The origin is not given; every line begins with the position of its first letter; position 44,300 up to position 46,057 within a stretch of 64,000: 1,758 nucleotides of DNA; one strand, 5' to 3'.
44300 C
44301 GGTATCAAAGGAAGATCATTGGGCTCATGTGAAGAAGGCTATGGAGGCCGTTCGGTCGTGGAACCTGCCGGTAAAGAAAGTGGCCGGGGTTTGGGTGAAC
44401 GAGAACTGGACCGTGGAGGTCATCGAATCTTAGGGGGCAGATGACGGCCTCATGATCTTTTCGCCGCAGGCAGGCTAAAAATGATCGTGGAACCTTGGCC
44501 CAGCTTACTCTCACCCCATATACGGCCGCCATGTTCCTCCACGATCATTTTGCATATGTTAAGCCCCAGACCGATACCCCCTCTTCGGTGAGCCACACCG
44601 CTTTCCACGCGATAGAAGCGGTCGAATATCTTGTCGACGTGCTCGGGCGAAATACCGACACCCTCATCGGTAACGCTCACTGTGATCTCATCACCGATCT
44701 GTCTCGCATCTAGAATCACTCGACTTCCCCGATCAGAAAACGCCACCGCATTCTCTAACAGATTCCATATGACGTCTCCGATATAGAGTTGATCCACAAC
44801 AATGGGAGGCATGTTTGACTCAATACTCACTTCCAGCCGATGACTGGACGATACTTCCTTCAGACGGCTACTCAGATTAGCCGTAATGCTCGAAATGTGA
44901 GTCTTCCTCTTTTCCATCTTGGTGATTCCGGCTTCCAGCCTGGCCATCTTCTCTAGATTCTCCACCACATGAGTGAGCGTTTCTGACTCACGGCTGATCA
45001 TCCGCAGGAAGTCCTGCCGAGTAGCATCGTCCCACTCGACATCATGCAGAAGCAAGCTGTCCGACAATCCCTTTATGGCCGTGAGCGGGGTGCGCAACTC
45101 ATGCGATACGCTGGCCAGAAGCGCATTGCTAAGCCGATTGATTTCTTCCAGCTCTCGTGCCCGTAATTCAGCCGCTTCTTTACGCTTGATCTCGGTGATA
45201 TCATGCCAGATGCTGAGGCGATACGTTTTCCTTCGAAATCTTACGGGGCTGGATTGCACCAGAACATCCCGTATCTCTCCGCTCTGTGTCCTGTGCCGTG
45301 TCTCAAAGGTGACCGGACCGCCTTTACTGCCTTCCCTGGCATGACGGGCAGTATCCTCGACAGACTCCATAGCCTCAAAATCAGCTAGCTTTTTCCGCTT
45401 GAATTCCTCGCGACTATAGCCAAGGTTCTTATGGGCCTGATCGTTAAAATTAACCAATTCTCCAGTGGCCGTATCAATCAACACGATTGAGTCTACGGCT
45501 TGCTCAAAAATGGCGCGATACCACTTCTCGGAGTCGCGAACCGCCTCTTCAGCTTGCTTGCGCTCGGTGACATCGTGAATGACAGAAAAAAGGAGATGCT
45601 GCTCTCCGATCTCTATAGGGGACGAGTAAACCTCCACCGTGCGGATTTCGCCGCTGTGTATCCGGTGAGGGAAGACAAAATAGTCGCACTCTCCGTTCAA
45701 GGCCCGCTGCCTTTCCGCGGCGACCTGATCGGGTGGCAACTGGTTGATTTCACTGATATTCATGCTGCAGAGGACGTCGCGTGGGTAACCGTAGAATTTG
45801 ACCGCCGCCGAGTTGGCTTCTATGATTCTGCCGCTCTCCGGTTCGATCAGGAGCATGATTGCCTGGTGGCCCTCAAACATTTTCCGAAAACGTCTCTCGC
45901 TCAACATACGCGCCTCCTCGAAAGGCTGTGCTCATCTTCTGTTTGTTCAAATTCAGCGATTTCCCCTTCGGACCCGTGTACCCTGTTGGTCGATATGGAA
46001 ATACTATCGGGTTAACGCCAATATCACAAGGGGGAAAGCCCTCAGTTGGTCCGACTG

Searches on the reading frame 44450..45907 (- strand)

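Call 6: search_protein_families(library=pfam, proteins=[window:44450-45907:-], max_evalue=0.1)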
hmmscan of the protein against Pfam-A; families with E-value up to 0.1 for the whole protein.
window:44450-45907:- (485 aa): 10 families
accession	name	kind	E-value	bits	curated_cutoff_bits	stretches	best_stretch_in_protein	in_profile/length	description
PF02518.31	HATPase_c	-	5.6e-27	94.8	26.4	1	372-482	2-110/111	Histidine kinase-, DNA gyrase B-, and HSP90-like ATPase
PF13426.13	PAS_9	-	5.8e-24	84.8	27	2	140-239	3-103/103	PAS domain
PF00989.32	PAS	-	1.2e-16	61.2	22.6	2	130-237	3-113/113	PAS fold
PF00512.31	HisKA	-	1.6e-13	50.9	26.9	1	262-327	4-66/66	His Kinase A (phospho-acceptor) domain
PF08448.16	PAS_4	-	9e-12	45.6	23.1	1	25-118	14-110/110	PAS fold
PF13188.13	PAS_8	-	1.3e-11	44.4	21.8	2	5-59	1-52/65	PAS domain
PF08447.18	PAS_3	-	3.6e-06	27.6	25.6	1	153-223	3-76/89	PAS fold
PF20882.2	Sos7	-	0.012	16.2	27.3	1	295-356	14-75/75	Kinetochore protein Sos7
PF13581.12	HATPase_c_2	-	0.03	14.8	27.4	0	385-458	41-111/127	Histidine kinase-like ATPase domain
PF22431.2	COG2p_C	-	0.061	14.2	27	0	303-366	16-78/139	COG2p C-terminal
